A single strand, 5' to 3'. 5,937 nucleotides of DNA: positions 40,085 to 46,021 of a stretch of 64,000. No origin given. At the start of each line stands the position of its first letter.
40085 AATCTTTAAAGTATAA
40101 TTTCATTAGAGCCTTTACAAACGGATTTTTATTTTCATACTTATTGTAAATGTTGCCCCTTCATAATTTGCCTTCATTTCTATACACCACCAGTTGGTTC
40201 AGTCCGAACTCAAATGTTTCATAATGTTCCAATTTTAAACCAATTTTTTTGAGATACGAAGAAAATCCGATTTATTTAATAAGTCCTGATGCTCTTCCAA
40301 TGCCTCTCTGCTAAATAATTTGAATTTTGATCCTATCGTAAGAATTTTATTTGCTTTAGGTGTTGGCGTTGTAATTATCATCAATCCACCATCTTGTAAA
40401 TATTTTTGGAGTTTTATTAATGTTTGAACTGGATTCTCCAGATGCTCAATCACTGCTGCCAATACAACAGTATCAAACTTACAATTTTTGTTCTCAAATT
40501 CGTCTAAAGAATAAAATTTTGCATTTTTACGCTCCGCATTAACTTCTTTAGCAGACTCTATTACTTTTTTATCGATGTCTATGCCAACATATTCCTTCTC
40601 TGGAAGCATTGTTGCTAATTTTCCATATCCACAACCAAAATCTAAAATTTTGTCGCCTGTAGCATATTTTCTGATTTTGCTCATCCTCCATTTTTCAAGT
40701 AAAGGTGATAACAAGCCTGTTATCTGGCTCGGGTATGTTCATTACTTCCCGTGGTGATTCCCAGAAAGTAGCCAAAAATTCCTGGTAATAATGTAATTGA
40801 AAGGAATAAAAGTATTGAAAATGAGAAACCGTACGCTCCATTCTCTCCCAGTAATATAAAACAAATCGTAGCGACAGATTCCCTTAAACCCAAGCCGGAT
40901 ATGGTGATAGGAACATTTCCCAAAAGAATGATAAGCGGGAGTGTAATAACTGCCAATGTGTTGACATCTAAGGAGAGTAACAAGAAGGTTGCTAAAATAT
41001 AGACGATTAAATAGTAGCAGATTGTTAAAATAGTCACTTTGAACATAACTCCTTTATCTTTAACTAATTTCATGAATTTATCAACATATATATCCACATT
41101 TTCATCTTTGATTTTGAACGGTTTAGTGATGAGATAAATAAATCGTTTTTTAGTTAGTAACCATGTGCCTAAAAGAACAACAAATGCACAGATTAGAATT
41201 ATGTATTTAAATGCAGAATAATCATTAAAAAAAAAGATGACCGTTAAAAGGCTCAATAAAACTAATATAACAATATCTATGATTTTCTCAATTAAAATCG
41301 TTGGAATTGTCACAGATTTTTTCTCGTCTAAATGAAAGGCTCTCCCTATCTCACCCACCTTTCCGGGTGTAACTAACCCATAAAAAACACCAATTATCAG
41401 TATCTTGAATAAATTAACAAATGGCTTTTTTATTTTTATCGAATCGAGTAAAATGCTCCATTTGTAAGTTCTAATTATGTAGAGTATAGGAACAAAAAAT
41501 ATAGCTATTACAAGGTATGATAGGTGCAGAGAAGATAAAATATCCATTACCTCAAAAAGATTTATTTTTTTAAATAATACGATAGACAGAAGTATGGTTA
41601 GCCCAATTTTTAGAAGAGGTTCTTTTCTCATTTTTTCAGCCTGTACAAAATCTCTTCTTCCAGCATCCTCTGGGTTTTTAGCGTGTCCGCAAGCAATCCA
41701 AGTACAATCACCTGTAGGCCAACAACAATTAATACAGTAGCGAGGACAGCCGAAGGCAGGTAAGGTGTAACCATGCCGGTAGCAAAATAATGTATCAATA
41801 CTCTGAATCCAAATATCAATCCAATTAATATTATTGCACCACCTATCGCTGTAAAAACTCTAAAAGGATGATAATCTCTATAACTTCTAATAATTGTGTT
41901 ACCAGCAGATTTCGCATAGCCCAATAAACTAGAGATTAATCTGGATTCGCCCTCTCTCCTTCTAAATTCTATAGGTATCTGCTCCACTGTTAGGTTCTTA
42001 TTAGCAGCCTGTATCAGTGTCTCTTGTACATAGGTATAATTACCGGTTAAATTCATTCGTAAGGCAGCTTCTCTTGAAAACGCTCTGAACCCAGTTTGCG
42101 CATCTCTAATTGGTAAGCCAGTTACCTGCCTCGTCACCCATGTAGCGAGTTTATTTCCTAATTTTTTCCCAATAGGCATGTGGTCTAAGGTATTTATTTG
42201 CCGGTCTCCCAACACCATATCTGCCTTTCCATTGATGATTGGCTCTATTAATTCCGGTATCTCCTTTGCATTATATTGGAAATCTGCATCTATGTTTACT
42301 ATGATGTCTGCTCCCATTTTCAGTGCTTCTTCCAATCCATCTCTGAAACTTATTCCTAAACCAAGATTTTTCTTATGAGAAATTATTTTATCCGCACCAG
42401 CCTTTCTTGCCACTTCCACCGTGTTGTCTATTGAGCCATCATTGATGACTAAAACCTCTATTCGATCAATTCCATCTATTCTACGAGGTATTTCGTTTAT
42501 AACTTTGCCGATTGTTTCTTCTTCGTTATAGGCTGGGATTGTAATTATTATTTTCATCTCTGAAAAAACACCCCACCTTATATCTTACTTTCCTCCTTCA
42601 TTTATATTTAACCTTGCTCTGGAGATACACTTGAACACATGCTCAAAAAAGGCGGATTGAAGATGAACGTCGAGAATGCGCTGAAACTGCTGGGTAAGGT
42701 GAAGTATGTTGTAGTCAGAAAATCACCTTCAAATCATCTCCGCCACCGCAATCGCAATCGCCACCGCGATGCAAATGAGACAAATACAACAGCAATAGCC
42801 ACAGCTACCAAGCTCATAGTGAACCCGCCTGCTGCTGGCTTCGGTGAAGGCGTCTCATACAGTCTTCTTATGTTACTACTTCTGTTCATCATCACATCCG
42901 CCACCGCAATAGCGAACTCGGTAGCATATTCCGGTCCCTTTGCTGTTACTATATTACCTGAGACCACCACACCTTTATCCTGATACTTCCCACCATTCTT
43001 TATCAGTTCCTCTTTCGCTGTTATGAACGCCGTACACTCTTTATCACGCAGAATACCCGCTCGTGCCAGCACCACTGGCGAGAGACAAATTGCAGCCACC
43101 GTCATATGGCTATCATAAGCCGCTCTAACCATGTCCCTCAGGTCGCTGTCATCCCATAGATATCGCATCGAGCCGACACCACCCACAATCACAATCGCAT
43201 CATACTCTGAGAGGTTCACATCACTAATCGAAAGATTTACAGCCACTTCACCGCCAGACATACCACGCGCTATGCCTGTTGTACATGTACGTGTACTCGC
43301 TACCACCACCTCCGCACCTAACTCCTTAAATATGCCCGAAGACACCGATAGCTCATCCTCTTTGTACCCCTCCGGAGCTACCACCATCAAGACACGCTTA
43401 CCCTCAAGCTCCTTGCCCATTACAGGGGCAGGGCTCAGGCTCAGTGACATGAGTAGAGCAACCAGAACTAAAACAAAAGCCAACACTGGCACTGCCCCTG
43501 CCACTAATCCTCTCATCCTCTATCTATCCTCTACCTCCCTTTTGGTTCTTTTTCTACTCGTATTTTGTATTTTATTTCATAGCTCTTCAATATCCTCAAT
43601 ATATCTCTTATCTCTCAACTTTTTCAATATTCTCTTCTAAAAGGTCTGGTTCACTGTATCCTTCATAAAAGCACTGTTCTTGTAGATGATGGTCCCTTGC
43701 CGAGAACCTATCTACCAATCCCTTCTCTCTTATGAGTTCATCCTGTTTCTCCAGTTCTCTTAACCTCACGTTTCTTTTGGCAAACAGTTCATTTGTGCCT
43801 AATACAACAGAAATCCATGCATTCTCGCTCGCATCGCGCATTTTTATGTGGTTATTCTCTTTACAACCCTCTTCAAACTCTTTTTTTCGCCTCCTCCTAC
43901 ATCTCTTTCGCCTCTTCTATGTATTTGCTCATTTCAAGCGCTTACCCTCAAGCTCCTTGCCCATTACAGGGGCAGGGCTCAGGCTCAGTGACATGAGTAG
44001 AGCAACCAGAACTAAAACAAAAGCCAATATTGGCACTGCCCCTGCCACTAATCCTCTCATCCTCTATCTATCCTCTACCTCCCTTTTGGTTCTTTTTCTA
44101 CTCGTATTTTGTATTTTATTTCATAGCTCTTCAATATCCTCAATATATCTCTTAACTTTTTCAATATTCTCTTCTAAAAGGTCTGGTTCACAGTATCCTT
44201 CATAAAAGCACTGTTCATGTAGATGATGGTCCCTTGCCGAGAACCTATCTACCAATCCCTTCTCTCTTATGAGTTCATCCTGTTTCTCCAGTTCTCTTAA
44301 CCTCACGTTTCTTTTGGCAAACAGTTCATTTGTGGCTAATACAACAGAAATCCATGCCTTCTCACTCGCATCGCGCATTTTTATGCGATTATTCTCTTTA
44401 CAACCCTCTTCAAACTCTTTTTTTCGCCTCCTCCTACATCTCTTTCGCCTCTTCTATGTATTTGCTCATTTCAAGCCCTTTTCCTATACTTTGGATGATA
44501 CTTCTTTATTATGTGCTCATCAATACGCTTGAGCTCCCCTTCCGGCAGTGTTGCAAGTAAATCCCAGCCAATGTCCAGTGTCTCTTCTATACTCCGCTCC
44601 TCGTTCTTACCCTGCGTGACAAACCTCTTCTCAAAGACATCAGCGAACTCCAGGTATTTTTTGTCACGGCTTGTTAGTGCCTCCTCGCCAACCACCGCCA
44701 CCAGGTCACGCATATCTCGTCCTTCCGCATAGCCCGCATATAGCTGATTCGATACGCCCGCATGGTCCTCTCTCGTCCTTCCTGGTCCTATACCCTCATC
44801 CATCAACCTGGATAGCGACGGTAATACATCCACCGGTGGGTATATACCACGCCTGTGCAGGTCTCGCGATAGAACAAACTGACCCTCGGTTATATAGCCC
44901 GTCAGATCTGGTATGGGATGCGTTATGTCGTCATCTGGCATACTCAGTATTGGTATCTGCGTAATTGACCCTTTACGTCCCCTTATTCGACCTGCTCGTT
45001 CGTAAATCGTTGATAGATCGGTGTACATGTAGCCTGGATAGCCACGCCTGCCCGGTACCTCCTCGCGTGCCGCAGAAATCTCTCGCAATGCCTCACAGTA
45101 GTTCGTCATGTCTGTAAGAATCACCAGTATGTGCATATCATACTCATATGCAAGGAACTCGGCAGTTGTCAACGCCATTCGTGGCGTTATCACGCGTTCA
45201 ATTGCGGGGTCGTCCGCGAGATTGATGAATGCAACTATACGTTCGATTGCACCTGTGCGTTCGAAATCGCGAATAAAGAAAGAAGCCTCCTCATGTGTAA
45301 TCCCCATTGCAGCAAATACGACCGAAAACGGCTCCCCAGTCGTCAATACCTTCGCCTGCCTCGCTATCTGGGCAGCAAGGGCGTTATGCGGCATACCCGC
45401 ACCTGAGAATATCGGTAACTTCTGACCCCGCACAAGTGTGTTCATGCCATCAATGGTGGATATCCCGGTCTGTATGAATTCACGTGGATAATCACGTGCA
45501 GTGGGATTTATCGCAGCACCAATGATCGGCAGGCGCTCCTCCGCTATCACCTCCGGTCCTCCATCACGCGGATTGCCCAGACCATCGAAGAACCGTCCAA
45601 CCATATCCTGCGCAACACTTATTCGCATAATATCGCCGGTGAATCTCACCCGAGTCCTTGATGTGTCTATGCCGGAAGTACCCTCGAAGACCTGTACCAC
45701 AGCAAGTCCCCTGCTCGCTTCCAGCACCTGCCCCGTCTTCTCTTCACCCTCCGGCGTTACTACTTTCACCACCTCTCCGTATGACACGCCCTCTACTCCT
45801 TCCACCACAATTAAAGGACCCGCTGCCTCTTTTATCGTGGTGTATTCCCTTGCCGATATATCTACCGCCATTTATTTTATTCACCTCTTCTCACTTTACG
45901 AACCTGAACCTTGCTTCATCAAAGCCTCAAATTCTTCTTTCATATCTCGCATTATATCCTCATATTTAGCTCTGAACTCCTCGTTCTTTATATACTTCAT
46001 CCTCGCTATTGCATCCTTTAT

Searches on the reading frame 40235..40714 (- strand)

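Call 100: search_protein_families(library=pfam, proteins=[window:40235-40714:-], max_evalue=0.00001)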
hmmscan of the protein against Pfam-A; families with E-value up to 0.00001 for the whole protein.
window:40235-40714:- (159 aa): 10 families
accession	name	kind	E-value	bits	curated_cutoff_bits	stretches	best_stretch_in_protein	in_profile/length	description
PF13847.12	Methyltransf_31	-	1.5e-17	64.1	27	1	20-119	4-114/145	Methyltransferase domain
PF08242.18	Methyltransf_12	-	4.9e-16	59.7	30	1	24-111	1-97/98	Methyltransferase domain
PF13489.12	Methyltransf_23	-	1.1e-15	58.2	27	1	19-121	22-123/164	Methyltransferase domain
PF08241.18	Methyltransf_11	-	1.5e-13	51.6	21.2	1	24-114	1-95/95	Methyltransferase domain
PF13649.12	Methyltransf_25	-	1e-11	45.8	27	1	23-110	1-97/97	Methyltransferase domain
PF05175.20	MTS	-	4.3e-08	33.4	23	1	19-114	31-138/170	Methyltransferase small domain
PF02353.26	CMAS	-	4.6e-08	33.1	27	1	18-125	61-175/273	Mycolic acid cyclopropane synthetase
PF06325.19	PrmA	-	4.3e-07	30.2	22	1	18-112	160-262/296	Ribosomal protein L11 methyltransferase (PrmA)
PF08003.17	Methyltransf_9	-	8.9e-07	28.6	23.8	1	18-116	114-219/315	Protein of unknown function (DUF1698)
PF07021.18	MetW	-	1.3e-06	28.7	21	1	18-116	12-109/193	Methionine biosynthesis protein MetW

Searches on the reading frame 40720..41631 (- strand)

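Call 85: search_protein_families(library=pfam, proteins=[window:40720-41631:-], max_evalue=0.00001)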
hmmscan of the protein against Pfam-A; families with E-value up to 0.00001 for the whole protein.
window:40720-41631:- (303 aa): 1 family
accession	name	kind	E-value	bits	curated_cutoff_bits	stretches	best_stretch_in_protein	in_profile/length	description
PF03706.18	LPG_synthase_TM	-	3.6e-32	112.5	33.4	1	6-287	2-302/302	Lysylphosphatidylglycerol synthase TM region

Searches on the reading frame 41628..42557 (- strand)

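Call 85: search_protein_families(library=pfam, proteins=[window:41628-42557:-], max_evalue=0.00001)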
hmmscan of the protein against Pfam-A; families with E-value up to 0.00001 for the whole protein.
window:41628-42557:- (309 aa): 1 family
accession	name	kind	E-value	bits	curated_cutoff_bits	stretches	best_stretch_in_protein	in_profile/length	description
PF00535.33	Glycos_transf_2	-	1.9e-23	83.7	23.3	1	5-165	2-164/168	Glycosyl transferase family 2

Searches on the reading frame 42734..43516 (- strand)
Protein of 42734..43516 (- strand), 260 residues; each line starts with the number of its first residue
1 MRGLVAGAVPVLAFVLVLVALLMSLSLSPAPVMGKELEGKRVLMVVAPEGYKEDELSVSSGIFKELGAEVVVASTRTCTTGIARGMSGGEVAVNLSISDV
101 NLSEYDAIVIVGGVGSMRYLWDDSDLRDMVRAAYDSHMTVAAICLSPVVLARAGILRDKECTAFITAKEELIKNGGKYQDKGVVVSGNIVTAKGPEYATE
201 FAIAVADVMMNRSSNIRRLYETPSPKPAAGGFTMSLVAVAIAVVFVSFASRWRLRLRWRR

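Call 85: search_protein_families(library=pfam, proteins=[window:42734-43516:-], max_evalue=0.00001)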
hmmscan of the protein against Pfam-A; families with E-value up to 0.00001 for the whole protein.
window:42734-43516:- (260 aa): 1 family
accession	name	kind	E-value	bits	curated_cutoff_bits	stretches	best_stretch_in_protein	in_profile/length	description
PF01965.30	DJ-1_PfpI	-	1.6e-40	139.1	26.6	1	40-206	1-163/165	DJ-1/PfpI family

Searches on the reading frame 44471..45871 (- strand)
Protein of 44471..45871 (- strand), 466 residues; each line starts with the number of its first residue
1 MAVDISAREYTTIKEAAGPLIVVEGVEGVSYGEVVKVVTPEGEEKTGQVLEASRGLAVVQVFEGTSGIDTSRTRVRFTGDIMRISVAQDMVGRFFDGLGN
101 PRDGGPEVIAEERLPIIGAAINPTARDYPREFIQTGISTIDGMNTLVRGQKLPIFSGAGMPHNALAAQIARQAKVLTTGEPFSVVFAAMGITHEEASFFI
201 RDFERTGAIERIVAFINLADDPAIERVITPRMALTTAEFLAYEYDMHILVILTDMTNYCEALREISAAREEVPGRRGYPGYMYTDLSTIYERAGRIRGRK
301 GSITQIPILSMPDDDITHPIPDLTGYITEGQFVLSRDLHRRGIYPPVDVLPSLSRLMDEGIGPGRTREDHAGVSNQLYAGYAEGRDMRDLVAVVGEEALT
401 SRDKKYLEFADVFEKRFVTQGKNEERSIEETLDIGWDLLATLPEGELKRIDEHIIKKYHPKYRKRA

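Call 19: search_protein_families(library=pfam, proteins=[window:44471-45871:-], max_evalue=0.00001)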
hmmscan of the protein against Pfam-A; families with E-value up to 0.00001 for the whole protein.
window:44471-45871:- (466 aa): 3 families
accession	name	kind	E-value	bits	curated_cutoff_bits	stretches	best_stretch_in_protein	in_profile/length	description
PF00006.31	ATP-synt_ab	-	8.6e-80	267.8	29.5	1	136-354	1-213/213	ATP synthase alpha/beta family, nucleotide-binding domain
PF22919.1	ATP-synt_VA_C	-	3.5e-34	117.3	24.7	1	360-458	2-100/101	C-terminal domain of V and A type ATP synthase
PF02874.29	ATP-synt_ab_N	-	7.3e-12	46.1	20.9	1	14-79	2-69/69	ATP synthase alpha/beta family, beta-barrel domain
